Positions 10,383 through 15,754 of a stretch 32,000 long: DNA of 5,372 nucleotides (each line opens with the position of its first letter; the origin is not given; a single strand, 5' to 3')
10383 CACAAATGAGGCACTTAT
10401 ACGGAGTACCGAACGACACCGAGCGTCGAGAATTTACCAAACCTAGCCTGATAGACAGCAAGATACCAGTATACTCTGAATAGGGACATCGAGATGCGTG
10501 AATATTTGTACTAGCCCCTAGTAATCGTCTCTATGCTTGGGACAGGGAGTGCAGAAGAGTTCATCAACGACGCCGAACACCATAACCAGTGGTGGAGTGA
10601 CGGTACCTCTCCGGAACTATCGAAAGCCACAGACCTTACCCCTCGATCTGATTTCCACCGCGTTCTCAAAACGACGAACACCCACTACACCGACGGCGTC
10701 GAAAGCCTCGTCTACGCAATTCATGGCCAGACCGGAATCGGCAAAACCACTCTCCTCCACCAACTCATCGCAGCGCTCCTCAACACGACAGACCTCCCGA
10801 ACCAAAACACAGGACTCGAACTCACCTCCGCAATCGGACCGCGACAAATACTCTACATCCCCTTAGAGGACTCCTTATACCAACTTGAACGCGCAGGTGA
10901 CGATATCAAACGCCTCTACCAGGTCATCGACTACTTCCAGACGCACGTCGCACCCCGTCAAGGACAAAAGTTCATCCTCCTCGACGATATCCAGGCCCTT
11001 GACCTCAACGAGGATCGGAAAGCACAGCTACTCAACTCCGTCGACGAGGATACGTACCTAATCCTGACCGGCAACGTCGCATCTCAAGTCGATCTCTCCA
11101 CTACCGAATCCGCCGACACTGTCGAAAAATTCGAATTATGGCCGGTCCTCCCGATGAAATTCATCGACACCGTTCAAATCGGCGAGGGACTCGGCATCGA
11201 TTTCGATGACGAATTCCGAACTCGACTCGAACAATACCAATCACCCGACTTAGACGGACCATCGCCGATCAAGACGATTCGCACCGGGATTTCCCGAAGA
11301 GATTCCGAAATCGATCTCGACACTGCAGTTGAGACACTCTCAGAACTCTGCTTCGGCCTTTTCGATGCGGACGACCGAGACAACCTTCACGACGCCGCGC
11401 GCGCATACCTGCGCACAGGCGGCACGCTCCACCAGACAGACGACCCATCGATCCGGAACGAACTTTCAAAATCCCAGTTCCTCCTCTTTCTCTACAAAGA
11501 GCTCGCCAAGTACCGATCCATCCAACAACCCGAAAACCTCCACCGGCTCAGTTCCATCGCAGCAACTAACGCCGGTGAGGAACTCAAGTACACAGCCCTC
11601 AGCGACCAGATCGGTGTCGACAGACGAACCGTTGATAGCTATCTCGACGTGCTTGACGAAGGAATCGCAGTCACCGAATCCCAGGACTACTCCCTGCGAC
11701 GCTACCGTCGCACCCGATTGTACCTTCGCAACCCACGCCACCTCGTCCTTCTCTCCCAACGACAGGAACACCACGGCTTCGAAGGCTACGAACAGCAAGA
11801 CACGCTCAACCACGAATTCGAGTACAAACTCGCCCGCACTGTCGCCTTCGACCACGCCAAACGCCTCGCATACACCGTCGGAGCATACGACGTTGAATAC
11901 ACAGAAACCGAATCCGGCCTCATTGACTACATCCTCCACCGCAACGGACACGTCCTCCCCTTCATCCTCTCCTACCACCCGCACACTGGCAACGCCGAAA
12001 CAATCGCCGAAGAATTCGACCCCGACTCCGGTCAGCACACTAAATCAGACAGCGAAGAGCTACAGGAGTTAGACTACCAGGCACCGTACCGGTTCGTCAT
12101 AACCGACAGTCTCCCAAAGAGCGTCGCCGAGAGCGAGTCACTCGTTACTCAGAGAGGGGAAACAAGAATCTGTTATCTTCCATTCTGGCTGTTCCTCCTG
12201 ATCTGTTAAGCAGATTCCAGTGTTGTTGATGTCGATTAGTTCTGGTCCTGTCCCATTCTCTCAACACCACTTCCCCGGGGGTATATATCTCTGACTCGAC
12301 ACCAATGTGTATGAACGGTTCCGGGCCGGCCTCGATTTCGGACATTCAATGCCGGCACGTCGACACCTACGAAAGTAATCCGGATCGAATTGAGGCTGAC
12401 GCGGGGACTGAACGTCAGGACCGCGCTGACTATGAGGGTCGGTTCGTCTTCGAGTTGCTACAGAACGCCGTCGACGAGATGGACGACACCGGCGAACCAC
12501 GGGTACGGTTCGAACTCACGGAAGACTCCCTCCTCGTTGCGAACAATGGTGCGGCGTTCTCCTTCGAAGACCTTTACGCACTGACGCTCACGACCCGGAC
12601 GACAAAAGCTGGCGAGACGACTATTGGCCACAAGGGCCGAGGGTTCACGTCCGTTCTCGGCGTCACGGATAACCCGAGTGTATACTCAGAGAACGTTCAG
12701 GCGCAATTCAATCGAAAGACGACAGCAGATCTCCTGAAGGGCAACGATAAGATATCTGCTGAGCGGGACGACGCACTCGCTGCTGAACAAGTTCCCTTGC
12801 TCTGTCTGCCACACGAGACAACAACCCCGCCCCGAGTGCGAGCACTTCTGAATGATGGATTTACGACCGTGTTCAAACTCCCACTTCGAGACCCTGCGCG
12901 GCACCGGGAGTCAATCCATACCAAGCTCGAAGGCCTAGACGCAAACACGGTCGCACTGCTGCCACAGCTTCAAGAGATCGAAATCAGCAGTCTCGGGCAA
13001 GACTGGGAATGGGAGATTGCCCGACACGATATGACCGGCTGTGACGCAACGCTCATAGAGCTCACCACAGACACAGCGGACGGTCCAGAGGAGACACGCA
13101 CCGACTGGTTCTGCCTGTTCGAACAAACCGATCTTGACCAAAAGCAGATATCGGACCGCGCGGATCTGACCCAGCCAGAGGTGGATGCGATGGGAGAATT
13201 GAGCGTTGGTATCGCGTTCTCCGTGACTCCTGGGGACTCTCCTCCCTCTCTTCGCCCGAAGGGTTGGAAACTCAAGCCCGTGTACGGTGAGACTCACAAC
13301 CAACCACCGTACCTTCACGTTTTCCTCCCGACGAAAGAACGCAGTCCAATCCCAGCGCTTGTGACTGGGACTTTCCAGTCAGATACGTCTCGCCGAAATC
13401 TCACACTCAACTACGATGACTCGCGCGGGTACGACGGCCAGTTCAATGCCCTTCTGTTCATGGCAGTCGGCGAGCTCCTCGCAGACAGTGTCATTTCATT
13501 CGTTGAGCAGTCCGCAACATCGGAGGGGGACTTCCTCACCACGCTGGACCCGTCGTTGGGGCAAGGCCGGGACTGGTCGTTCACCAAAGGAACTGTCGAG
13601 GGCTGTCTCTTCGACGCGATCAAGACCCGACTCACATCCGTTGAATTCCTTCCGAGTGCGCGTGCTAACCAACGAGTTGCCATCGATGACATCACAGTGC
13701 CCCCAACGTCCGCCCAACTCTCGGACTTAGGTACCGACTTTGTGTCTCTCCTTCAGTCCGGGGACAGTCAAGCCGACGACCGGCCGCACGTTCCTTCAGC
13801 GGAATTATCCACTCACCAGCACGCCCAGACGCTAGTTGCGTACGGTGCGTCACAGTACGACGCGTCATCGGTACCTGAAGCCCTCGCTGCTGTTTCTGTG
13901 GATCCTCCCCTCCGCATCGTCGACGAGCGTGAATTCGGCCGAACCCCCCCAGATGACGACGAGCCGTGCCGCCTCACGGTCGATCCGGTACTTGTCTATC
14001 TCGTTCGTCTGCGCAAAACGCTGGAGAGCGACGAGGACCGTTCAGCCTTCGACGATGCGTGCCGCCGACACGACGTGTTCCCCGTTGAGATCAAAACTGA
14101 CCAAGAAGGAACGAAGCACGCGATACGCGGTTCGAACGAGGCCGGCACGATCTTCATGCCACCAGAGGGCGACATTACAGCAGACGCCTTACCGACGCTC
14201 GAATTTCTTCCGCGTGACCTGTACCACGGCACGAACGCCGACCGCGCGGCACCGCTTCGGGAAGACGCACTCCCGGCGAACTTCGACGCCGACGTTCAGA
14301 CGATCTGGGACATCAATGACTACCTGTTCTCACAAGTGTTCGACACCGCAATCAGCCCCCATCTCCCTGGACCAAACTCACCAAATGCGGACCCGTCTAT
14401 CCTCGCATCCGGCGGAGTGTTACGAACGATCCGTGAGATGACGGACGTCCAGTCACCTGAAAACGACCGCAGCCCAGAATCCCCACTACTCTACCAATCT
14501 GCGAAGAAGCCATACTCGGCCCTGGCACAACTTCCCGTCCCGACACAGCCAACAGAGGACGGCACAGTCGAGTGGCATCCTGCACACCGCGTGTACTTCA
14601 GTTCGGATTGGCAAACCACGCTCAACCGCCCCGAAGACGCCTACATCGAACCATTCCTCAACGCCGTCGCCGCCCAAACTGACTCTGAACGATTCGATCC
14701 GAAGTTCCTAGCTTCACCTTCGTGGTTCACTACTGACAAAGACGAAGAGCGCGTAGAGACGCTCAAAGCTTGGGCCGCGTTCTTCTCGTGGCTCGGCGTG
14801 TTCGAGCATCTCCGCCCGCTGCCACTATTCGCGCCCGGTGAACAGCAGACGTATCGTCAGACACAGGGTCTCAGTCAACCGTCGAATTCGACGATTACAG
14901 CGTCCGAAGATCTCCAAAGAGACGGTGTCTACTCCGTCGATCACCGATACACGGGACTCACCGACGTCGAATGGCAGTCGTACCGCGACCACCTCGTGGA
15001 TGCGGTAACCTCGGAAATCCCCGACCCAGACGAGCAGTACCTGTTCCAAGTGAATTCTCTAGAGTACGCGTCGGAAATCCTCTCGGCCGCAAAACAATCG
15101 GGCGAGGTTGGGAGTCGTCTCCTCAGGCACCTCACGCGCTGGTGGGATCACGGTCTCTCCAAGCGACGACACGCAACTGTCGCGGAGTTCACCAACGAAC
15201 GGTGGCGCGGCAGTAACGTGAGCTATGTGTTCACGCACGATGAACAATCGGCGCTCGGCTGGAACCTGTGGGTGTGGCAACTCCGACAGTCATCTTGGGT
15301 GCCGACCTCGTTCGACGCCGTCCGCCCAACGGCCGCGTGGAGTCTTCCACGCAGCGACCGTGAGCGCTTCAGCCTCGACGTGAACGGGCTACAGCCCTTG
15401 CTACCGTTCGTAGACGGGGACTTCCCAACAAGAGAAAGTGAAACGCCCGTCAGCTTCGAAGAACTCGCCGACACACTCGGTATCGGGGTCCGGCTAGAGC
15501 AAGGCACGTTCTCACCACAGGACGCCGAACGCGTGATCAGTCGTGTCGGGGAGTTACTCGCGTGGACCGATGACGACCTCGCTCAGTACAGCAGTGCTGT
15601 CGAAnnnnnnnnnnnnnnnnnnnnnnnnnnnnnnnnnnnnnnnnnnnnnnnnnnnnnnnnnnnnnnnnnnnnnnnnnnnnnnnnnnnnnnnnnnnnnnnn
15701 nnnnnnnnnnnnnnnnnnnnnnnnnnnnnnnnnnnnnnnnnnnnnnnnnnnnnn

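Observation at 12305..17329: Archaeal 1674-aa protein with NO VEIN/sacsin-like architecture: GHKL ATPase at the N-terminus, DUF3883 nuclease-like domain at the C-terminus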

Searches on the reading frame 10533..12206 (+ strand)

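Call 6: search_protein_families(library=pfam, proteins=[window:10533-12206:+], max_evalue=0.01)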
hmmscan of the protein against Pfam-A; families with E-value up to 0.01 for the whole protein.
window:10533-12206:+ (558 aa): 11 families
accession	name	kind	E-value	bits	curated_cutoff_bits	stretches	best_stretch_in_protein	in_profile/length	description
PF13173.12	AAA_14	-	5e-11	43.1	27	1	60-205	4-123/129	AAA domain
PF13635.12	DUF4143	-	1.5e-08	35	28.1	1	322-475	2-153/160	Domain of unknown function (DUF4143)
PF13401.12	AAA_22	-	8.2e-06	26.6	27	1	60-164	7-104/130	AAA domain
PF13191.12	AAA_16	-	0.00015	22.7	32.6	1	61-159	27-147/167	AAA ATPase domain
PF13481.12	AAA_25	-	0.0016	18.5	27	0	62-158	37-117/195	AAA domain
PF00910.28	RNA_helicase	-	0.0018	19.1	21.5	0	63-92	3-32/105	RNA helicase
PF25199.1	nSTAND_NTPase5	-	0.0018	18.5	34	1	23-83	5-66/145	Novel STAND NTPase 5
PF05729.18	NACHT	-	0.0025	18.1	26.7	1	61-82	3-24/167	NACHT domain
PF20720.3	nSTAND3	-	0.0047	17.1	27.2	0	62-108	21-46/155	Novel STAND NTPase 3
PF00004.35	AAA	-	0.007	17.3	21.2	0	63-187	3-115/131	ATPase family associated with various cellular activities (AAA)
PF01637.24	ATPase_2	-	0.008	16.4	33.2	0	57-87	19-49/225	ATPase domain predominantly from Archaea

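Call 7: search_protein_families(library=padloc, proteins=[window:10533-12206:+], max_evalue=0.01)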
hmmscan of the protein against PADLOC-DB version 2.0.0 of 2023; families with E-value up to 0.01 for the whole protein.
window:10533-12206:+ (558 aa): 10 families
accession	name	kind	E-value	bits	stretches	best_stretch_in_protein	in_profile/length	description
PDLC04787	PDC-S01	-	1e-16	58.8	2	282-391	167-283/412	-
PDLC04789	PDC-S01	-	1e-13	49.1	1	319-387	182-250/375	-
PDLC04790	PDC-S01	-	1.2e-10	38.7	1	306-388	193-275/422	-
PDLC04791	PDC-S01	-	5.8e-05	20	1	322-473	195-343/395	-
PDLC04140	mad8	-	0.00033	18.3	1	62-114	31-68/314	mads_8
PDLC02741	PbeC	-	0.00045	16.8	1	54-92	24-62/644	PbeC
PDLC02714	PbeC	-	0.0048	13.8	1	46-93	16-63/651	PbeC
PDLC04164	AriA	-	0.0068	14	0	48-121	18-88/253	-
PDLC04236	PDC-M01A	-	0.0077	13.3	0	60-91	65-96/388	-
PDLC04235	PDC-M01A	-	0.0095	12.9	0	58-90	186-218/510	-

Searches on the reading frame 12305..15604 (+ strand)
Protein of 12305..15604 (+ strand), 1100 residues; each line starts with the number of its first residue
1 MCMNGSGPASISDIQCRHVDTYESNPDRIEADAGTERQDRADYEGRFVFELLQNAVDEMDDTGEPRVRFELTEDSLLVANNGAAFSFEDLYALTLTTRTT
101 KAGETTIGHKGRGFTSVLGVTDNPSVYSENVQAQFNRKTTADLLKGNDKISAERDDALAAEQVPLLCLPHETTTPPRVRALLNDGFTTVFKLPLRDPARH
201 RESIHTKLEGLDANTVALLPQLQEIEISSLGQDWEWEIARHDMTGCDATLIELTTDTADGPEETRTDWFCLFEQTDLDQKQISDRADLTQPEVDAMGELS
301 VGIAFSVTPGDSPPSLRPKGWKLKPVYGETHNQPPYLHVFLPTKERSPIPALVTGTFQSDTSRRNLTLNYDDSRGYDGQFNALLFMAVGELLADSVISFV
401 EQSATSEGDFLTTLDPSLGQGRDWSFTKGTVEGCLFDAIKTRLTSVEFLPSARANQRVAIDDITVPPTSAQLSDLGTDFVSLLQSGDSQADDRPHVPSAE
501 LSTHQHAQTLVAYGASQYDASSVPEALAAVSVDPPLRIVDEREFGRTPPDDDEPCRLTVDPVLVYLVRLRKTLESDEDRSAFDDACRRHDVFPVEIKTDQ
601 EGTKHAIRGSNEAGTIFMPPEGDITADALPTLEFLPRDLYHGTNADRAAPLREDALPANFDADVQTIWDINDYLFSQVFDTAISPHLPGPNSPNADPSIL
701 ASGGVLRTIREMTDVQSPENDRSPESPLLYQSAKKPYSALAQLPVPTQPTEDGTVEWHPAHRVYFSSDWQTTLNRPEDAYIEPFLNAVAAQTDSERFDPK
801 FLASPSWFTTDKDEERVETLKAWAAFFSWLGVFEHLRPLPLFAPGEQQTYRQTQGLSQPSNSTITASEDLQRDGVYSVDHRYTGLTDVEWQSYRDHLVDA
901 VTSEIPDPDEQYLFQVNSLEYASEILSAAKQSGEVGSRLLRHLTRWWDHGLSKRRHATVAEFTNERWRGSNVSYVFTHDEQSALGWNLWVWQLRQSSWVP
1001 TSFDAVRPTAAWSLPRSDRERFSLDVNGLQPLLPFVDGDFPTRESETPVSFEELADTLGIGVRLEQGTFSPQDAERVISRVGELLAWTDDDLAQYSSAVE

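Call 46: search_solved_structures(query=A3, max_evalue=1, show_alignments=0)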
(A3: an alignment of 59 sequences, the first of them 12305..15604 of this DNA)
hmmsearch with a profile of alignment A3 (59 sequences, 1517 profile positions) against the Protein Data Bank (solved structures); distinct sequences matched with E-value up to 1: 10.
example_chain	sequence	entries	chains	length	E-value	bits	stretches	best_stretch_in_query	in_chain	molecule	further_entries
5v47_A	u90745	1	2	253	4.1e-12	47.9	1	51-236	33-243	Lizard sacsin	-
5v44_A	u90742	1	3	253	1e-10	43.3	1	51-235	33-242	Sacsin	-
5v45_A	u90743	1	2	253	2.8e-10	41.9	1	51-234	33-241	Sacsin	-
5v46_A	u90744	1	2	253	4.6e-10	41.2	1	51-234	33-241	Sacsin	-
2ior_A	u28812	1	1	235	0.019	15.9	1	48-131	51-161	Chaperone protein htpG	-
7c04_A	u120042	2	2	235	0.22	12.4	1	48-133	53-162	Heat shock protein 75 kDa, mitochondrial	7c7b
5f3k_A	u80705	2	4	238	0.23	12.4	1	48-133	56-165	Heat shock protein 75 kDa, mitochondrial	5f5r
4v6i_Bv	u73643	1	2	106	0.59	11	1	1205-1278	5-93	60S acidic ribosomal protein (P2)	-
7u8u_A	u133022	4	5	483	0.89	10.4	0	48-133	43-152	Heat shock protein 75 kDa, mitochondrial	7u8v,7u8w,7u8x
5hph_A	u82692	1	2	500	0.92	10.3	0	48-133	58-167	Heat shock protein 75 kDa, mitochondrial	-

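Call 51: predict_structure(alignment_id=A3)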
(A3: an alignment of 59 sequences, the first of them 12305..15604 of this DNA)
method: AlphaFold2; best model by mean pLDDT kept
length: 1100 residues; sequences in the alignment: 59
mean_pLDDT: 88.5   pTM: 0.73
mean pLDDT of the five models: 88.5, 88.5, 87.3, 87.2, 86.7
residues with pLDDT >= 90: 659; 70-90: 380; 50-70: 47; < 50: 14
segments of 3 or more residues with pLDDT < 50: 1-4, 968-971
pLDDT, mean of each block of 10 residues (from residue 1): 59 91 89 87 84 86 92 96 91 73 50 83 94 93 88 81 90 95 96 93 90 92 92 92 94 84 84 92 87 82 96 90 95 91 93 93 84 89 96 96 95 93 88 96 95 87 94 94 84 81 95 95 94 94 88 90 97 95 96 92 93 84 76 88 91 93 93 89 88 88 91 84 91 86 93 89 96 90 96 92 91 81 95 95 86 89 90 78 93 93 67 92 96 94 90 92 58 71 94 96 94 89 81 87 65 90 84 90 85 80
secondary structure, 60 per line:
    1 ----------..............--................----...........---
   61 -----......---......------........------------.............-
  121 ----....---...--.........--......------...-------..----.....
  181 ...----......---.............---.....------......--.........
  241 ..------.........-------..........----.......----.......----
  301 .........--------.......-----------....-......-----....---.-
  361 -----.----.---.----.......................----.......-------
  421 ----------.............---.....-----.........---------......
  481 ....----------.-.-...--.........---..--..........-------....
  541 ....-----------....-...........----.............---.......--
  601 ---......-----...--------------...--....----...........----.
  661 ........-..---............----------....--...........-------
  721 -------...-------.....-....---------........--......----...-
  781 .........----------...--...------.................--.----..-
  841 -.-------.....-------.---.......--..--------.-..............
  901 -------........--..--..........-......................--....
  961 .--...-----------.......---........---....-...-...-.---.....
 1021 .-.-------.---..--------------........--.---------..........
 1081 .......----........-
elements in order (helices of 4 or more, strands of 3 or more residues): H11-24 H27-42 H47-57 E66-71 E75-80 H87-94 H107-119 E125-128 E132-134 H137-145 H148-153 H176-183 E188-193 H197-209 H213-217 E224-229 E232-242 E249-257 E265-274 H279-285 H290-296 E301-309 E321-324 E336-339 E341-346 E352-355 H380-402 H407-413 H431-443 E447-451 E457-459 E463-465 H475-484 H504-512 H520-529 E537-540 H541-544 E556-559 H561-571 H576-588 E592-598 E604-609 E615-617 E632-634 H637-640 H645-655 H660-668 H675-686 H697-700 H703-713 H738-742 E744-747 E757-759 H767-772 H781-789 E800-802 H814-830 H850-853 H867-870 H887-900 E911-915 H922-931 H933-954 E957-961 E981-984 H988-995 E999-1002 E1004-1006 H1016-1021 H1051-1058 H1071-1087 H1092-1099

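Call 54: fold_search(model_id=the predicted structure, library=pdb)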
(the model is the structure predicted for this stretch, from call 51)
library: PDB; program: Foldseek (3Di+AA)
matches with E <= 10: 357; with E <= 0.001: 97
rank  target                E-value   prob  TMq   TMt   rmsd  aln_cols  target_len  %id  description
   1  8h77_A                2.6e-07  1.00  0.20  0.31  16.9       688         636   11  Hsp90-AhR-p23-XAP2 complex (released 2023-01-04)
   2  5uls_B                1.8e-06  1.00  0.21  0.32  10.7       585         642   12  Structure of GRP94 in the active conformation (released 2017-09-27)
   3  7zub_A                1.8e-06  1.00  0.21  0.32  15.8       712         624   12  Cryo-EM structure of the indirubin-bound Hsp90-XAP2-AHR complex (released 2022-11-23)
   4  6xlc_A                2.2e-06  1.00  0.19  0.31  11.4       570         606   12  Full-length Hsc82 bound to AMPPNP (released 2021-06-30)
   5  5hph_A                2.4e-06  1.00  0.20  0.36  11.9       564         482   10  Structure of TRAP1 fragment (released 2016-08-10)
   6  5uls_A                3.2e-06  1.00  0.20  0.31  15.6       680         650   13  Structure of GRP94 in the active conformation (released 2017-09-27)
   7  6xlf_A                4.4e-06  1.00  0.19  0.30  12.4       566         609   12  Full-length Hsc82 in complex with Aha1 in the presence of AMP-PNP (released 2021-06-30)
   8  7zub_B                4.7e-06  1.00  0.20  0.31  14.6       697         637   11  Cryo-EM structure of the indirubin-bound Hsp90-XAP2-AHR complex (released 2022-11-23)
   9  1y4u_B                5.4e-06  1.00  0.13  0.26  17.5       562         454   12  Conformation rearrangement of heat shock protein 90 upon ADP binding (released 2005-04-19)
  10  2iop_A                6.5e-06  0.99  0.11  0.17  21.2       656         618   12  Crystal Structure of Full-length HtpG, the Escherichia coli Hsp90, Bound to ADP (released 2006-11-21)
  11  8gft_A                7.5e-06  1.00  0.20  0.30  13.7       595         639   11  Hsp90 provides platform for CRaf dephosphorylation by PP5 (released 2023-05-03)
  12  4j0b_A                9.6e-06  1.00  0.22  0.36  15.2       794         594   11  Structure of mitochondrial Hsp90 (TRAP1) with ADP-BeF3 (released 2014-01-22)
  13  8eob_A                1.1e-05  1.00  0.20  0.33  13.4       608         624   10  Cryo-EM structure of human HSP90B in the closed state (released 2023-01-25)
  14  1y4u_A                1.2e-05  1.00  0.13  0.24  18.3       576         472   14  Conformation rearrangement of heat shock protein 90 upon ADP binding (released 2005-04-19)
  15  2o1w_B                1.3e-05  1.00  0.12  0.24  17.4       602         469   13  Structure of N-terminal plus middle domains (N+M) of GRP94 (released 2007-10-23)
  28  5v44_C                5.9e-05  1.00  0.12  0.47   8.2       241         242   17  Crystal structure of the SR1 domain of human sacsin (released 2017-05-24)
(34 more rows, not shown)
